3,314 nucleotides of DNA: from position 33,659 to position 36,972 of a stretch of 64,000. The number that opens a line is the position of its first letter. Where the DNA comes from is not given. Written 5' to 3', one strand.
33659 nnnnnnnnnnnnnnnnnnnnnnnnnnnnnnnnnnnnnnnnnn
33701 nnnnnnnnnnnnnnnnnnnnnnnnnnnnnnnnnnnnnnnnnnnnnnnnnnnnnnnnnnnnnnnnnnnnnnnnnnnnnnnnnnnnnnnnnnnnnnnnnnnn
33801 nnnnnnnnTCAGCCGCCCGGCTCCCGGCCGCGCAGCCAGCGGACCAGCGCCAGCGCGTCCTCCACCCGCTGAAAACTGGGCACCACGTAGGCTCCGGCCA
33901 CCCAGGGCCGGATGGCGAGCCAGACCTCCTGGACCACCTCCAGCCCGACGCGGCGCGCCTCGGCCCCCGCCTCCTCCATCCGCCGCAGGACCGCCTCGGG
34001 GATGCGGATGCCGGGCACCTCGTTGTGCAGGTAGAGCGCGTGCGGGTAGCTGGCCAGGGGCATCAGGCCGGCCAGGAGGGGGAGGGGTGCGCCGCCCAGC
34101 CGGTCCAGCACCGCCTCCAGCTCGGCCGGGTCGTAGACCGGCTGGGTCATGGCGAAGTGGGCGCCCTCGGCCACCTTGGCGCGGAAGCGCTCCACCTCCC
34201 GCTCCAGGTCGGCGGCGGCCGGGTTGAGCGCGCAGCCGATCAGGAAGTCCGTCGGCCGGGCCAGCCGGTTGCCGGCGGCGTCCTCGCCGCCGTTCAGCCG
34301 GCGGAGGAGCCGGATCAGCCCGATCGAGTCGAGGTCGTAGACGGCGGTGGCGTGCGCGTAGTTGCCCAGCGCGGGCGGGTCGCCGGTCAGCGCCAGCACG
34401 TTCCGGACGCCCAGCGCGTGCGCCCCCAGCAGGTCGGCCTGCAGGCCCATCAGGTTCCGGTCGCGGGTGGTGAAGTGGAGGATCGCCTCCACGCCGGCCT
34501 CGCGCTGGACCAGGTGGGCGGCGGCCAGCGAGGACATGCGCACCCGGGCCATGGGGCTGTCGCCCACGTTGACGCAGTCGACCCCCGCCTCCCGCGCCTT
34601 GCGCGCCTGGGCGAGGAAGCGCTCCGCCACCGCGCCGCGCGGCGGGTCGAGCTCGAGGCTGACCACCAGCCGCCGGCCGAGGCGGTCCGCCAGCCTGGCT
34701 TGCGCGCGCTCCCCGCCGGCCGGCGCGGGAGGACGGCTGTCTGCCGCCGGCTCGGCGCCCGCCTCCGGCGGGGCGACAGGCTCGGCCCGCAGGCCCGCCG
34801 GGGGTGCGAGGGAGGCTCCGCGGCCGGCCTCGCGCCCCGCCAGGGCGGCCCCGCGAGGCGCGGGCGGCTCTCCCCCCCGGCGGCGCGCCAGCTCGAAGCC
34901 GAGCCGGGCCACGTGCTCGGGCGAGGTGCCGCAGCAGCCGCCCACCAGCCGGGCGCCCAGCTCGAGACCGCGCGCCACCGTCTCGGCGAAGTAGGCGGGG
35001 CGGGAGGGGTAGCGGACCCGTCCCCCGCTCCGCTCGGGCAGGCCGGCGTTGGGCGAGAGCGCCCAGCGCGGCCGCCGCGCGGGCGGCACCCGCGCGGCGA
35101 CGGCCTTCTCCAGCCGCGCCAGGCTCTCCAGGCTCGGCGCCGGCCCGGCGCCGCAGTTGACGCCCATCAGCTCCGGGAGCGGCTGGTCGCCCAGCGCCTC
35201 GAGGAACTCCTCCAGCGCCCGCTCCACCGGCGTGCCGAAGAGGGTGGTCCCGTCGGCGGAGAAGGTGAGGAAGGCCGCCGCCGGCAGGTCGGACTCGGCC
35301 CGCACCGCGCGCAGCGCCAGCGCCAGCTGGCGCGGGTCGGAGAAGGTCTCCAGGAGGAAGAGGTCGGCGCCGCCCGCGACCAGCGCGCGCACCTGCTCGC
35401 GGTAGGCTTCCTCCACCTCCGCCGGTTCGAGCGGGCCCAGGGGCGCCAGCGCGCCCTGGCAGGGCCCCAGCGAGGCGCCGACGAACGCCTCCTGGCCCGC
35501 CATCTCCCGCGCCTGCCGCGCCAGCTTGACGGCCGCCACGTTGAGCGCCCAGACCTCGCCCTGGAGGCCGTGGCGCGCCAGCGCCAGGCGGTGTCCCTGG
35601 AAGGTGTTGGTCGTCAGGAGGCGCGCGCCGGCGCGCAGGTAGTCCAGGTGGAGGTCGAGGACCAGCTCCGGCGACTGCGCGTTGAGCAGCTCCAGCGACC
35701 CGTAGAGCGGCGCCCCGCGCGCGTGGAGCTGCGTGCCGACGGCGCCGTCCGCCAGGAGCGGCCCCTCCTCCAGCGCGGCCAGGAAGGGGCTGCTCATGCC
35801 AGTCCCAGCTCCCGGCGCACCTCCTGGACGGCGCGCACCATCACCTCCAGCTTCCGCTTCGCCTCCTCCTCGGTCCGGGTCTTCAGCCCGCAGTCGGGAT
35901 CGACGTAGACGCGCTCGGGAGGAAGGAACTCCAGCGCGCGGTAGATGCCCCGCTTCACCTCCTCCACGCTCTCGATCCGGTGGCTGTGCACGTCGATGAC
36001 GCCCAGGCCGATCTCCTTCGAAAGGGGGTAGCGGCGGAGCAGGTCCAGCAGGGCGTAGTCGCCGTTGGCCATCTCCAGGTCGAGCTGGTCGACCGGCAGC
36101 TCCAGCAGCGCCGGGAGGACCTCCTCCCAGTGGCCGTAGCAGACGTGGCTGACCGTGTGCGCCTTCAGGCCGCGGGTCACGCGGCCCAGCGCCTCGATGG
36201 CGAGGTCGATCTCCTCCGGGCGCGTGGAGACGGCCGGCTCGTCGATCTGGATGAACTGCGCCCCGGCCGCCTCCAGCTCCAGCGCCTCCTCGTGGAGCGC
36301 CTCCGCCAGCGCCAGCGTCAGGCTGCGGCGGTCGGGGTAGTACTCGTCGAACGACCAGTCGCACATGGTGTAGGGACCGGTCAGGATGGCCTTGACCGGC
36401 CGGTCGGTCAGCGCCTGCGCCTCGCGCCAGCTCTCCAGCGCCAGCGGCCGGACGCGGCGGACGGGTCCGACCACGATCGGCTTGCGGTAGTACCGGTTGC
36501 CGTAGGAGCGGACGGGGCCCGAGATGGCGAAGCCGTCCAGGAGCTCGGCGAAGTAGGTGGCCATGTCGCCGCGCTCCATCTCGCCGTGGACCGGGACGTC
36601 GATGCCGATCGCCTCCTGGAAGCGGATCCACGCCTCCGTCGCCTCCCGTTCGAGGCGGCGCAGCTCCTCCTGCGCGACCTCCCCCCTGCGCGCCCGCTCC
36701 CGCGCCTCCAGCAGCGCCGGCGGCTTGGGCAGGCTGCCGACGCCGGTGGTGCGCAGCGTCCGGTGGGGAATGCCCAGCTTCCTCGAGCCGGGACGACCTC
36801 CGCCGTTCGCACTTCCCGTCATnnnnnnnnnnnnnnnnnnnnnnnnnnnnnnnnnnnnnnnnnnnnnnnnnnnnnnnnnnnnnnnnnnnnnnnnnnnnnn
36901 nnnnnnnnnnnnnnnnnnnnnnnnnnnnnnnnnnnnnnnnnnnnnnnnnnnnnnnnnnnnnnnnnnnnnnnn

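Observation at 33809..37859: Split cobalamin-independent methionine synthase: separate MetE-N-like and MetE-C-like genes translationally coupled to yitJ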

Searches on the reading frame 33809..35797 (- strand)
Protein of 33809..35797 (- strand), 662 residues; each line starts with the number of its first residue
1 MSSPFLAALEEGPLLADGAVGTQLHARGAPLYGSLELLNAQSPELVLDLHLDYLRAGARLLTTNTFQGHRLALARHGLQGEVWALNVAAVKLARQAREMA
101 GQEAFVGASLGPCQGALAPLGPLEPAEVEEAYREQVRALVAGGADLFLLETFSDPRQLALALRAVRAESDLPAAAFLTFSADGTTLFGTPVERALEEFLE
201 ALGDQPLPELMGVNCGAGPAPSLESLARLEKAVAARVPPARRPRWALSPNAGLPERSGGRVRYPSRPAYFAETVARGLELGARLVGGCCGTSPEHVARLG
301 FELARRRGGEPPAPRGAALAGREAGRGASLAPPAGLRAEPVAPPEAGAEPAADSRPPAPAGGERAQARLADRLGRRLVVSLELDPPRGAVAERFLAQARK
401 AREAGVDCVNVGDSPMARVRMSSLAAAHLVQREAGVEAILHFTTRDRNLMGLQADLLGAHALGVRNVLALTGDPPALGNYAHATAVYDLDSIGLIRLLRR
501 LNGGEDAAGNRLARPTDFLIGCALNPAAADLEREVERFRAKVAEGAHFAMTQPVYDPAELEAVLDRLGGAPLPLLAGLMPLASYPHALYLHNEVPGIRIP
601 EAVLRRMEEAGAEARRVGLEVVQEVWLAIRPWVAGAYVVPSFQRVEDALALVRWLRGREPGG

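Call 4: search_protein_families(library=pfam, proteins=[window:33809-35797:-], max_evalue=0.01)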
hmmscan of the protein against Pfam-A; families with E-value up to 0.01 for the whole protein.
window:33809-35797:- (662 aa): 2 families
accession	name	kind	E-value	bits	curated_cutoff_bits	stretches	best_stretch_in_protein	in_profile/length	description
PF02574.22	S-methyl_trans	-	2.1e-60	205.5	22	1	14-299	1-279/283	Homocysteine S-methyltransferase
PF02219.23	MTHFR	-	8.6e-33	114.3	24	1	376-624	10-255/287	Methylenetetrahydrofolate reductase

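Call 5: search_protein_families(library=ncbifam, proteins=[window:33809-35797:-], max_evalue=0.01)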
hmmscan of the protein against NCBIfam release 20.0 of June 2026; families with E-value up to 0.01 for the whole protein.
window:33809-35797:- (662 aa): 8 families
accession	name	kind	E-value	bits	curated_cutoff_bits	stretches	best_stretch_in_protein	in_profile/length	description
NF006396.0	PRK08645.1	equivalog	1.1e-182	608.3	453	1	4-656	3-603/611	bifunctional homocysteine S-methyltransferase/methylenetetrahydrofolate reductase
NF005718.0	PRK07534.1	equivalog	2.4e-55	188.1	338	1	10-313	12-304/337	betaine--homocysteine S-methyltransferase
TIGR02082.1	metH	equivalog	2.8e-39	134.5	1010.85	1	29-299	35-308/1182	methionine synthase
NF007024.0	PRK09490.1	equivalog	3.8e-30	104.5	1497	1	30-304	52-330/1234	methionine synthase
NF007020.0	PRK09485.1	equivalog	4.6e-28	98.2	215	1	6-300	5-300/306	homocysteine S-methyltransferase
TIGR00676.1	fadh2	equivalog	6.2e-20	71.7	293.7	1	379-624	1-243/275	methylenetetrahydrofolate reductase [NAD(P)H]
TIGR00677.1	fadh2_euk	equivalog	2.4e-15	56.6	310.05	1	420-618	44-238/281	methylenetetrahydrofolate reductase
NF006950.0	PRK09432.1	equivalog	0.0017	17.7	382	1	373-566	19-197/296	methylenetetrahydrofolate reductase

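Call 58: search_solved_structures(query=window:33809-35797:-, max_evalue=1e-10, show_alignments=1)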
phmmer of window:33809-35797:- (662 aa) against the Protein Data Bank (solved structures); distinct sequences matched with E-value up to 1e-10: 14.
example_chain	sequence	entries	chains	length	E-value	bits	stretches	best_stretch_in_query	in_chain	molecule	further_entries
8g3h_A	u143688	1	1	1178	2.1e-43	152.2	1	4-311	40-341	Methionine synthase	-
8ssc_A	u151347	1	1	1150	3e-42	148.4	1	3-315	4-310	Methionine synthase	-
9cbr_A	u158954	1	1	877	4.3e-41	144.6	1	3-315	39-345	Methionine synthase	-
9cbp_A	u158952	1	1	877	9.8e-40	140.1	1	3-315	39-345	Methionine synthase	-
1q7m_A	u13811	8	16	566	7.1e-36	127.3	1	9-306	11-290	5-methyltetrahydrofolate S-homocysteine methyltransferase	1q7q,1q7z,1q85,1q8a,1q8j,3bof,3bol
4ccz_A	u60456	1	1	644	4.5e-26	94.9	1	24-314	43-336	METHIONINE SYNTHASE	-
9ssp_A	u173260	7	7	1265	1.8e-25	93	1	25-314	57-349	Methionine synthase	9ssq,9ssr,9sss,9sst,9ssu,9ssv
5dml_A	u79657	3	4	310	1.3e-18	70.3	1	3-299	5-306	Homocysteine S-methyltransferase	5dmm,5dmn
1umy_A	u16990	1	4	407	9e-17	64.2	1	15-315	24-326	Betaine--homocysteine S-methyltransferase 1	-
1lt7_A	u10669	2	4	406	1.7e-16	63.3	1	15-315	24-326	BETAINE-HOMOCYSTEINE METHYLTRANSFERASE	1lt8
8d45_A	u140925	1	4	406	2e-15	59.7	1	15-315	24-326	Betaine--homocysteine S-methyltransferase 1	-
4m3p_A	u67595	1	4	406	3.3e-15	59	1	15-315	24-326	Betaine--homocysteine S-methyltransferase 1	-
1v93_A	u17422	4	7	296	8.8e-13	51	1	377-617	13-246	5,10-Methylenetetrahydrofolate reductase | Methylenetetrahydrofolate reductase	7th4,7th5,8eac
3apt_A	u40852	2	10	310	1.2e-12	50.6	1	377-617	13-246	Methylenetetrahydrofolate reductase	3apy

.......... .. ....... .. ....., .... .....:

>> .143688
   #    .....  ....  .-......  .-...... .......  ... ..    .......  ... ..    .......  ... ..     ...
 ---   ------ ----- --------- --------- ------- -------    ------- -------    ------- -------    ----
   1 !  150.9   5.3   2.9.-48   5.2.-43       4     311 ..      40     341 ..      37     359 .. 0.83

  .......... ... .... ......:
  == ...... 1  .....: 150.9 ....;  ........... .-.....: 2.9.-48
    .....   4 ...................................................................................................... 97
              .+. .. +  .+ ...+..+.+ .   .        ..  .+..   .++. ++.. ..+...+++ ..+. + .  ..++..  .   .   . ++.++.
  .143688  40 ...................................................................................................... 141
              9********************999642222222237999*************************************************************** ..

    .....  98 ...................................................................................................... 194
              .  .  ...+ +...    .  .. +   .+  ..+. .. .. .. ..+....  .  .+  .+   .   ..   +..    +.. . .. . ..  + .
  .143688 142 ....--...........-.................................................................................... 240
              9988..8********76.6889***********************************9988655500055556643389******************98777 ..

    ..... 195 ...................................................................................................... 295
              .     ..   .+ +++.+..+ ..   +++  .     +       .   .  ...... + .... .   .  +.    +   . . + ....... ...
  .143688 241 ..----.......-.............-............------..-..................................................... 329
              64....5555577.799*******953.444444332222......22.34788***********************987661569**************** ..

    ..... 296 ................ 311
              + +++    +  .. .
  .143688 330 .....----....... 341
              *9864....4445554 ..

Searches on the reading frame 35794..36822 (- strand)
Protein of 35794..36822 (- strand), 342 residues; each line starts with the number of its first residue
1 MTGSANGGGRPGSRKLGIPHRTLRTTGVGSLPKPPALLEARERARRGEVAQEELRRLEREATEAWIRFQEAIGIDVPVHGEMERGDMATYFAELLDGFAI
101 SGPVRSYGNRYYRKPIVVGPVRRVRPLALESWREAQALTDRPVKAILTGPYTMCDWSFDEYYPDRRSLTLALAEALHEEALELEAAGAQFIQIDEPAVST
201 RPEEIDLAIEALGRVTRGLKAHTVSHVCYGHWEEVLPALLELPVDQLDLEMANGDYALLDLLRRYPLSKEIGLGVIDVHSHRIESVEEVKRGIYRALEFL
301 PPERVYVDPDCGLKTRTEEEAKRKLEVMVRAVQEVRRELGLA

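Call 4: search_protein_families(library=pfam, proteins=[window:35794-36822:-], max_evalue=0.01)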
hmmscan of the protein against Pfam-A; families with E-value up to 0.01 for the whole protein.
window:35794-36822:- (342 aa): 2 families
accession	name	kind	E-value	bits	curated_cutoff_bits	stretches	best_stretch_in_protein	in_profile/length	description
PF01717.24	Meth_synt_2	-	4.4e-80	269.8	21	1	24-333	2-323/324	Cobalamin-independent synthase, Catalytic domain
PF08267.18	Meth_synt_1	-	6.7e-11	42.7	27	1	129-277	137-289/313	Cobalamin-independent synthase, N-terminal domain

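Call 5: search_protein_families(library=ncbifam, proteins=[window:35794-36822:-], max_evalue=0.01)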
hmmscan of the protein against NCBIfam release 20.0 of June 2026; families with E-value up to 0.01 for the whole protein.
window:35794-36822:- (342 aa): 13 families
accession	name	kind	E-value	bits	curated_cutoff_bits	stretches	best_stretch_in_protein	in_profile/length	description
NF003317.0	PRK04326.1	equivalog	7.9e-124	413.2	406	1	21-339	7-326/340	methionine synthase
TIGR01371.1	met_syn_B12ind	equivalog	7.9e-86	289.7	929.95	1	15-337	420-753/754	5-methyltetrahydropteroyltriglutamate--homocysteine S-methyltransferase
NF003556.0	PRK05222.1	equivalog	7.2e-85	286.4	541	1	22-339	419-748/750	5-methyltetrahydropteroyltriglutamate--homocysteine S-methyltransferase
NF002119.0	PRK00957.1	equivalog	4.8e-52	177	258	1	25-336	4-305/306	methionine synthase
NF006589.0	PRK09121.1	equivalog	5.1e-51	173.7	392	2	22-231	4-216/342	methionine synthase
NF002272.0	PRK01207.1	equivalog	7.9e-49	166.7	399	2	23-255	4-241/343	methionine synthase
NF006350.0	PRK08575.1-4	equivalog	1.1e-16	61.2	361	1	28-330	7-305/309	5-methyltetrahydropteroyltriglutamate--homocysteine methyltransferase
NF005085.0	PRK06520.1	subfamily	3.4e-14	52.7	313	2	22-97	7-82/368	5-methyltetrahydropteroyltriglutamate--homocysteine S-methyltransferase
NF004875.0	PRK06233.1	equivalog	2.4e-12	46.4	576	2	23-99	10-86/373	vitamin B12 independent methionine synthase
NF006349.0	PRK08575.1-2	equivalog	1.5e-09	37.7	322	1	24-296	4-282/323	5-methyltetrahydropteroyltriglutamate--homocysteine methyltransferase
NF006348.0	PRK08575.1-1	equivalog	1.5e-05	24.5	386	1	26-291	6-282/328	5-methyltetrahydropteroyltriglutamate--homocysteine methyltransferase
NF004712.0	PRK06052.1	subfamily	0.0016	17.6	387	1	281-338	285-343/344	methionine synthase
NF004889.0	PRK06252.1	subfamily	0.0059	15.6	244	1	172-336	179-337/340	methylcobalamin:coenzyme M methyltransferase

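Call 16: search_solved_structures(query=window:35794-36822:-, max_evalue=0.001, show_alignments=2)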
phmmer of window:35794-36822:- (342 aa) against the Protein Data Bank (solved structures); distinct sequences matched with E-value up to 0.001: 12.
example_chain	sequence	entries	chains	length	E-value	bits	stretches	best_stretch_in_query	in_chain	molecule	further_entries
2nq5_A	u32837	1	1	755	1.4e-66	228.4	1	17-340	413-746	5-methyltetrahydropteroyltriglutamate--homocysteine methyltransferase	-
3l7r_A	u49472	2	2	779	1.9e-66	228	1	17-340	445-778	5-methyltetrahydropteroyltriglutamate--homocysteine methyltransferase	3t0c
1xpg_A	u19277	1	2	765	1.1e-62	215.6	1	23-338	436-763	5-methyltetrahydropteroyltriglutamate--homocysteine methyltransferase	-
1t7l_A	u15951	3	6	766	1.2e-62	215.5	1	23-338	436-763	5-methyltetrahydropteroyltriglutamate--homocysteine methyltransferase | 5-methyltetrahydropteroyltriglutamate-homocysteine methyltransferase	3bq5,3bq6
1xdj_A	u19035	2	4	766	1.2e-62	215.5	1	23-338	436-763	5-methyltetrahydropteroyltriglutamate--homocysteine methyltransferase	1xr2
4ztx_A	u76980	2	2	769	1.9e-58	201.7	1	22-337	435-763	Cobalamin-Independent Methionine synthase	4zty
3ppc_A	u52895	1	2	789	4.2e-57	197.2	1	23-337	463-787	5-methyltetrahydropteroyltriglutamate--homocysteine methyltransferase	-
3ppf_A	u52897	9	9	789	4.6e-57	197.1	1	23-337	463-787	5-methyltetrahydropteroyltriglutamate--homocysteine methyltransferase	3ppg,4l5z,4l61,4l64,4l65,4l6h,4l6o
3pph_A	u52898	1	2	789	4.7e-57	197.1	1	23-337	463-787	5-methyltetrahydropteroyltriglutamate--homocysteine methyltransferase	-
1u1h_A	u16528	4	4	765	8.9e-56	192.9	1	14-340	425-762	5-methyltetrahydropteroyltriglutamate--homocysteine methyltransferase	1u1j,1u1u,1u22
3rpd_A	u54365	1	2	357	2.5e-43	151.9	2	17-231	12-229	Methionine synthase (B12-independent)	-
1ypx_A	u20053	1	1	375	1.2e-09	41.2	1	27-197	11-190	putative vitamin-B12 independent methionine synthase family protein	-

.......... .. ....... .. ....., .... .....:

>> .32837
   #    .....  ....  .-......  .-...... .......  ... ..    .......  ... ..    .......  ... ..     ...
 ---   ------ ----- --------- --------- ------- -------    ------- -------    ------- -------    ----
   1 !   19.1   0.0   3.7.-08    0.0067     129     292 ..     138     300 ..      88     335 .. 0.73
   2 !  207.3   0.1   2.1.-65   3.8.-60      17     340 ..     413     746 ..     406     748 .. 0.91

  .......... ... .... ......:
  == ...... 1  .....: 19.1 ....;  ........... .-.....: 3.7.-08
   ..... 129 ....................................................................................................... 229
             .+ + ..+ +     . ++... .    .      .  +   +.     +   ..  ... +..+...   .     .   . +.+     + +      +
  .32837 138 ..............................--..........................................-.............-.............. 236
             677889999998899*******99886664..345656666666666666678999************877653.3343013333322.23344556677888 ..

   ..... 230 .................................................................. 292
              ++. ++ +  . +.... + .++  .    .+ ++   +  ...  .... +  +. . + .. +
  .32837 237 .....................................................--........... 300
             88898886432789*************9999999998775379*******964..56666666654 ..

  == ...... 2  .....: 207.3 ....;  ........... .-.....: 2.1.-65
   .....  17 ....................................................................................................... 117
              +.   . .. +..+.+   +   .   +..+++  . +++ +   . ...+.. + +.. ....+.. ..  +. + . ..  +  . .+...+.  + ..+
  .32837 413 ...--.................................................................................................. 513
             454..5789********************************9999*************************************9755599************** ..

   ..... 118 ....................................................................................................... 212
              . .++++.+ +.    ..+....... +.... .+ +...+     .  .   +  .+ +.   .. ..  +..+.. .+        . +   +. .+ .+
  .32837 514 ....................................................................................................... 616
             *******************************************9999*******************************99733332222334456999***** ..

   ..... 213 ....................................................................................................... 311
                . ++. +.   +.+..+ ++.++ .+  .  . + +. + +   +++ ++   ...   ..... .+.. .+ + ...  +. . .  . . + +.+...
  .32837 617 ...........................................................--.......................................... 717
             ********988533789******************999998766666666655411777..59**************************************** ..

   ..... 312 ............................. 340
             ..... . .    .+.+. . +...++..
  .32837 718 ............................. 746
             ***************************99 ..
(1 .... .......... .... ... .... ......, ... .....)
